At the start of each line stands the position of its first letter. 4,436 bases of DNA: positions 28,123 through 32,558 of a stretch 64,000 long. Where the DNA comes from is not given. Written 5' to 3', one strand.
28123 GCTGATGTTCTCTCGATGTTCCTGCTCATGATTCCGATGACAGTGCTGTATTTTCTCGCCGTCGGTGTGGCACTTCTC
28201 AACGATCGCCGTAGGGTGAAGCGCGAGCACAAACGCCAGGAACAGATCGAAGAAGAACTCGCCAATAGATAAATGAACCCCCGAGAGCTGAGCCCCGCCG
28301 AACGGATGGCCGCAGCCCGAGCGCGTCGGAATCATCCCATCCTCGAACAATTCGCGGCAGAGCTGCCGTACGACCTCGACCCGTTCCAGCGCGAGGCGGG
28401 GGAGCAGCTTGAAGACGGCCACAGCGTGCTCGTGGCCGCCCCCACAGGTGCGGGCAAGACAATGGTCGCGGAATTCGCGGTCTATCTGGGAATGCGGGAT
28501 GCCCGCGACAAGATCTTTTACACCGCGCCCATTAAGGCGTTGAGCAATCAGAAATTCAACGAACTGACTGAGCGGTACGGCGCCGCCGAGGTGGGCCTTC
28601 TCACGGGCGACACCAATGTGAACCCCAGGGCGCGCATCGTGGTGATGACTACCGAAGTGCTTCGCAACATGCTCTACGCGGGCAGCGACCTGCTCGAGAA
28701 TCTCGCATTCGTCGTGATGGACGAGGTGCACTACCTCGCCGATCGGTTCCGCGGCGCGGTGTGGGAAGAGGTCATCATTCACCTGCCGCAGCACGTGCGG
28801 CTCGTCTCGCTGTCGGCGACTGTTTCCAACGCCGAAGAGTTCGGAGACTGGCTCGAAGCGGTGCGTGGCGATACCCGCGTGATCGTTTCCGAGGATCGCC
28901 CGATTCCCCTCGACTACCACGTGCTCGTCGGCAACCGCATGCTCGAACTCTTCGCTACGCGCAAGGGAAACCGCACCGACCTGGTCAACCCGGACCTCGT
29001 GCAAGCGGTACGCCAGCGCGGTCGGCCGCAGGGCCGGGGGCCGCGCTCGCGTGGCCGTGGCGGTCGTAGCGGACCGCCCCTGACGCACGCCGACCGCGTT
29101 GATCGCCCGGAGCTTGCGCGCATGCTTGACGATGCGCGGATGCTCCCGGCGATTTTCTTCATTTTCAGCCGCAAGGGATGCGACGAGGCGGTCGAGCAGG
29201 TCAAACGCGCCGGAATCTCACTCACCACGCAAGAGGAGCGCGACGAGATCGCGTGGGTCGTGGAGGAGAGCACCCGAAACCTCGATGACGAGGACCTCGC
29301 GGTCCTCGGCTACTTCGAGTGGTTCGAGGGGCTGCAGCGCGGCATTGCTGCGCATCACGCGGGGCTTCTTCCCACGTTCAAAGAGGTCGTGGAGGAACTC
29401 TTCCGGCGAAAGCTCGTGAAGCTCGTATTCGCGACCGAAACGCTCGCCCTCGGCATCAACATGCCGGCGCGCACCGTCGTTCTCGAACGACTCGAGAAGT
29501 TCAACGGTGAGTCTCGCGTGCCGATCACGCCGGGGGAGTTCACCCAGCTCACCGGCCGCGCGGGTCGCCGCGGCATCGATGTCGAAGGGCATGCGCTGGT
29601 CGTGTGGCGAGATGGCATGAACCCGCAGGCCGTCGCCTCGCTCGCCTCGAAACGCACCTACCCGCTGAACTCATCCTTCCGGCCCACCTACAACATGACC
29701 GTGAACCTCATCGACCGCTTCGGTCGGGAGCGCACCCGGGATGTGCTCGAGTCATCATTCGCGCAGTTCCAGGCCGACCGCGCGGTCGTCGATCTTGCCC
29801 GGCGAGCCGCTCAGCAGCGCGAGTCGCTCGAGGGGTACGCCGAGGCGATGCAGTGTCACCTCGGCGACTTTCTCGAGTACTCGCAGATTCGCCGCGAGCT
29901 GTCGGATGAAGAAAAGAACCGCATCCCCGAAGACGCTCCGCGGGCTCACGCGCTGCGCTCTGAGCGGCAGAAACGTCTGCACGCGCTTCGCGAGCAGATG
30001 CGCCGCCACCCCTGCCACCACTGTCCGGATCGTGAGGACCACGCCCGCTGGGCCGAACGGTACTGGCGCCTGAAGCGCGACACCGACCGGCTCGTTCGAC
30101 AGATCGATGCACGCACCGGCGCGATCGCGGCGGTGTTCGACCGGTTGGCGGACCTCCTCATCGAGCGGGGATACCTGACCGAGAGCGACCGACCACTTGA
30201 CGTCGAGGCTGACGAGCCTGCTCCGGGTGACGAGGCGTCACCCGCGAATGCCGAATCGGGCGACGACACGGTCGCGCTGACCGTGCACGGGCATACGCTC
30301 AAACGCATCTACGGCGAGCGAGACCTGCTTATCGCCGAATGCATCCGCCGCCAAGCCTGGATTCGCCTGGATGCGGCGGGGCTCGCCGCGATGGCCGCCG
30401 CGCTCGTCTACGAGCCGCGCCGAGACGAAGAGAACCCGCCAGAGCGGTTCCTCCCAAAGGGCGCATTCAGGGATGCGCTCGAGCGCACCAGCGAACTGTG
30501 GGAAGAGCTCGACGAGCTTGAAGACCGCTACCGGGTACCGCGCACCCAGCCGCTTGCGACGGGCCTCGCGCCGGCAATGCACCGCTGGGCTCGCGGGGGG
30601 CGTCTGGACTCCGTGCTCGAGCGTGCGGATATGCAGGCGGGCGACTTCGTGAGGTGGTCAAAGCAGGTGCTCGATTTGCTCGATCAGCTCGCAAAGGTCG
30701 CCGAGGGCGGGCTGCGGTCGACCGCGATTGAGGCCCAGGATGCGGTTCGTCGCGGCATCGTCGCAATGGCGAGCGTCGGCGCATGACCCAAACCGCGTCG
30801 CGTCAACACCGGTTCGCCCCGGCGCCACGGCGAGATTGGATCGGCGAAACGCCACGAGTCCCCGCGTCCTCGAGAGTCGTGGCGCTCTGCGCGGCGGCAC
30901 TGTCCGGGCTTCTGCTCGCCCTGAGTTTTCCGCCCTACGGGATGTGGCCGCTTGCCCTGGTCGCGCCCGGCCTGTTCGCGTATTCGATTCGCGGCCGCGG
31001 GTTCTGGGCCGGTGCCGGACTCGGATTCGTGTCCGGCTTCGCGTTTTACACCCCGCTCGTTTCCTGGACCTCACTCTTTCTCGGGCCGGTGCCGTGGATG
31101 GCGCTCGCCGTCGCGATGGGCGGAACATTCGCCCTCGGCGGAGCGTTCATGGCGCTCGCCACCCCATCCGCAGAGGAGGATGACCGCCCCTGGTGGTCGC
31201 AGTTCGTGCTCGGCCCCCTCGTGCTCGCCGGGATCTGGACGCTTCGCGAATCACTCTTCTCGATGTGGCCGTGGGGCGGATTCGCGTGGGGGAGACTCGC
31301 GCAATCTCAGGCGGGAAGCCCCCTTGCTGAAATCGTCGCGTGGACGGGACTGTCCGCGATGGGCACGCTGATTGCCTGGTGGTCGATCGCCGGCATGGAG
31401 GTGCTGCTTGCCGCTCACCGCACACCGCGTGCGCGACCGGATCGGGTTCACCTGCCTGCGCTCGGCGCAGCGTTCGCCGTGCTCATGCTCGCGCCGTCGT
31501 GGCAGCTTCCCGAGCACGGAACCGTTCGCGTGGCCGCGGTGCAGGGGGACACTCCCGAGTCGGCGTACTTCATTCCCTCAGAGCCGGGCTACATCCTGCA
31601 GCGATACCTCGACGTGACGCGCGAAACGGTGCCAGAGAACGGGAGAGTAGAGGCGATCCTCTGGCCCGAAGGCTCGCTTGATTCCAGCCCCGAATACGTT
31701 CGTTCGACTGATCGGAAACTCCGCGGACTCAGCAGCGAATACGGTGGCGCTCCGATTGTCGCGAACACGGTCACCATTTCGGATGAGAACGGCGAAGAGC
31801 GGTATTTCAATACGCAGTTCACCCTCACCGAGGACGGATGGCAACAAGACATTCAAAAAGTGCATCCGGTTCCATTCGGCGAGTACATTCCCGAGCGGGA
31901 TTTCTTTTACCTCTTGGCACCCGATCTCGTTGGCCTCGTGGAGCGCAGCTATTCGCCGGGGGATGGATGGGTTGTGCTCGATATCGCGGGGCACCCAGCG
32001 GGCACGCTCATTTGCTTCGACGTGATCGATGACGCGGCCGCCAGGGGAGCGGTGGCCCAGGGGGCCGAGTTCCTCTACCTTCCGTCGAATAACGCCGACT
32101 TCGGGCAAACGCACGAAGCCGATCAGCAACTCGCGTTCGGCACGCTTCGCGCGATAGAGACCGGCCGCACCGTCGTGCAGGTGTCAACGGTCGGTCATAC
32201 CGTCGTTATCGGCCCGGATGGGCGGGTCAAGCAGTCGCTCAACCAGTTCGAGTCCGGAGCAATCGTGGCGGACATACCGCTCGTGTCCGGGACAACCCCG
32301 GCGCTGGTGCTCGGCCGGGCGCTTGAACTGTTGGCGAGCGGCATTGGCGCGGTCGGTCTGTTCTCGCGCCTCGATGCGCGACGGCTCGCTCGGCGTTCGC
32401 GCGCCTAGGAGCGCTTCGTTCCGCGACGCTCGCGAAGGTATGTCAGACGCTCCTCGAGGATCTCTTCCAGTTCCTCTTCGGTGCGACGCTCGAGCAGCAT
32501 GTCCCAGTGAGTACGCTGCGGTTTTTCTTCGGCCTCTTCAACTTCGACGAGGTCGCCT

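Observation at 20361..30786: Pup-proteasome neighbourhood with the core genes missing but PAC2, pafB and pafC kept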

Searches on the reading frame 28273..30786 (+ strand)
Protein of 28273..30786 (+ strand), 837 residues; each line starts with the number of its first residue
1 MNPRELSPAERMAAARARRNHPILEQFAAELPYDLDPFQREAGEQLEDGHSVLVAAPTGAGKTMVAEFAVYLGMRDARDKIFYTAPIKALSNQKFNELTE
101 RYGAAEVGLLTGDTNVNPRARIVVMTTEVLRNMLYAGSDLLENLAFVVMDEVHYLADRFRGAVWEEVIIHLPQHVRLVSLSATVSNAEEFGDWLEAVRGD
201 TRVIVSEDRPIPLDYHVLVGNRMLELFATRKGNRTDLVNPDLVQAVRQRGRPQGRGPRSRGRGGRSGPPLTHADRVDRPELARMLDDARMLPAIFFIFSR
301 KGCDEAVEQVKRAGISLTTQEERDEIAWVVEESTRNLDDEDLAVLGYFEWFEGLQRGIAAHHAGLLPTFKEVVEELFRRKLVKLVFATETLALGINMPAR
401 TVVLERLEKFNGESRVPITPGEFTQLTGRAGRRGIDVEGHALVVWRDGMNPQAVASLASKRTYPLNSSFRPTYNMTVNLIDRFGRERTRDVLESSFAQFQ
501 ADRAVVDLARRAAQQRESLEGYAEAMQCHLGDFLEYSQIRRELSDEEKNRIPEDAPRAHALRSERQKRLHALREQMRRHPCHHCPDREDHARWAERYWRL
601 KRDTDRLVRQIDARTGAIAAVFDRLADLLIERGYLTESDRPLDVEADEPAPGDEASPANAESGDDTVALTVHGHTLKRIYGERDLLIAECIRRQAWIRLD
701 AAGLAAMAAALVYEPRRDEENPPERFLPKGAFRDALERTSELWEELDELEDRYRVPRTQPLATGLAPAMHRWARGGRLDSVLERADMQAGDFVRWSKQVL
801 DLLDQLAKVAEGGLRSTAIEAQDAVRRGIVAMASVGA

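Call 4: search_protein_families(library=pfam, proteins=[window:28273-30786:+])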
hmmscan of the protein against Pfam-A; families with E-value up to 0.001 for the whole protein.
window:28273-30786:+ (837 aa): 5 families
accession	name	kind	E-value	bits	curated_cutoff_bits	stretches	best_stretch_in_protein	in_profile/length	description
PF08148.17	DSHCT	-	2.5e-37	128.8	22.7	1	669-830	4-170/172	DSHCT (NUC185) domain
PF00270.35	DEAD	-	5.2e-28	98.3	26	1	37-189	2-166/167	DEAD/DEAH box helicase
PF04851.21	ResIII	-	2.4e-13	50.8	22.5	1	35-184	4-162/164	Type III restriction enzyme, res subunit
PF22527.2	DEXQc_Suv3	-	1.1e-06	28.8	27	1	55-172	19-122/154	DEXQ-box helicase domain of Suv3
PF00271.37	Helicase_C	-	1.5e-06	28.8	23.5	1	324-434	15-110/110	Helicase conserved C-terminal domain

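Call 7: find_encoding_contigs(protein=window:28273-30786:+, flank=10000, max_places=6)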
Protein window:28273-30786:+ (837 aa): 4 contigs read that carry it; 2 places shown.
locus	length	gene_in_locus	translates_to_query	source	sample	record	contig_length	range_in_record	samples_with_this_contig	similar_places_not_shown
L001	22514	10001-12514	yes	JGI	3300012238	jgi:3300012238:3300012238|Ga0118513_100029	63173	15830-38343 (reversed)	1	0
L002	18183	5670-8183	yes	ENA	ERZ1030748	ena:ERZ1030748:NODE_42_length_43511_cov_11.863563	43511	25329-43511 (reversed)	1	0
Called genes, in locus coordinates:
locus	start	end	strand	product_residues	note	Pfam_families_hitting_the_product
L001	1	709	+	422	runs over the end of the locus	PF01406:tRNA-synt_1e, PF09334:tRNA-synt_1g (faint)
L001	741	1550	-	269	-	PF13460:NAD_binding_10 (faint)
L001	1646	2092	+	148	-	PF01638:HxlR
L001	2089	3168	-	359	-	PF09754:PAC2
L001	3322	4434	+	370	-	PF14801:TrmI-like_N, PF01135:PCMT (weak), PF08704:GCD14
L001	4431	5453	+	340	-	-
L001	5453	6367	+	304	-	PF00254:FKBP_C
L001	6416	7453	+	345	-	PF13280:WYL, PF25583:WCX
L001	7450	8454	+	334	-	PF19187:HTH_PafC, PF13280:WYL, PF25583:WCX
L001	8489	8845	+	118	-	-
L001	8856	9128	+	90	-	PF02416:TatA_B_E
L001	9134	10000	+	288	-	PF00902:TatC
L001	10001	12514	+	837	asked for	PF00270:DEAD, PF04851:ResIII, PF22527:DEXQc_Suv3 (weak), PF00271:Helicase_C (weak), PF08148:DSHCT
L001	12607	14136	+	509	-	PF20154:LNT_N, PF00795:CN_hydrolase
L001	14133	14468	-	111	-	PF13397:RbpA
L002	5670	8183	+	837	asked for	PF00270:DEAD, PF04851:ResIII, PF22527:DEXQc_Suv3 (weak), PF00271:Helicase_C (weak), PF08148:DSHCT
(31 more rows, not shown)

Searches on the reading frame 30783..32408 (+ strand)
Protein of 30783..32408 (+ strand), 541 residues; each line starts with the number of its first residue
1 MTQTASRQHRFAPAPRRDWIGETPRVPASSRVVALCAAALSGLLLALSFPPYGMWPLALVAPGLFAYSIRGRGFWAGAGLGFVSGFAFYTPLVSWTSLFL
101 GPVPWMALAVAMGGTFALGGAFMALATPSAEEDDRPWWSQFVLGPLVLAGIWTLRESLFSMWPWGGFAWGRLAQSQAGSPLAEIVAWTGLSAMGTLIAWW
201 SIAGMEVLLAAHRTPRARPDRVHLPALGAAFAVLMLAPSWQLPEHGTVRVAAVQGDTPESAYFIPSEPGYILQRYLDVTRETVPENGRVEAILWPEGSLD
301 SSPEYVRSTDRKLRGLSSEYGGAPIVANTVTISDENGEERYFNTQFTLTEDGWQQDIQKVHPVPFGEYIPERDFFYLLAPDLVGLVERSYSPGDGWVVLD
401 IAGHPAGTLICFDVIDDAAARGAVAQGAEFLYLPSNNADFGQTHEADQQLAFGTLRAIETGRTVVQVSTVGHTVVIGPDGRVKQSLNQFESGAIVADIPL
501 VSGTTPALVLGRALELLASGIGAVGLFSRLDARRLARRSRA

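Call 4: search_protein_families(library=pfam, proteins=[window:30783-32408:+])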
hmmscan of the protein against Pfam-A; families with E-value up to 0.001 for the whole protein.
window:30783-32408:+ (541 aa): 2 families
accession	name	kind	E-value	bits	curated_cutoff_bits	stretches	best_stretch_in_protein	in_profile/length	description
PF20154.4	LNT_N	-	1.3e-22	81.1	27.1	1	41-202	1-158/159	Apolipoprotein N-acyltransferase N-terminal domain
PF00795.27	CN_hydrolase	-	2.2e-17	63.7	23.2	1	249-501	1-249/256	Carbon-nitrogen hydrolase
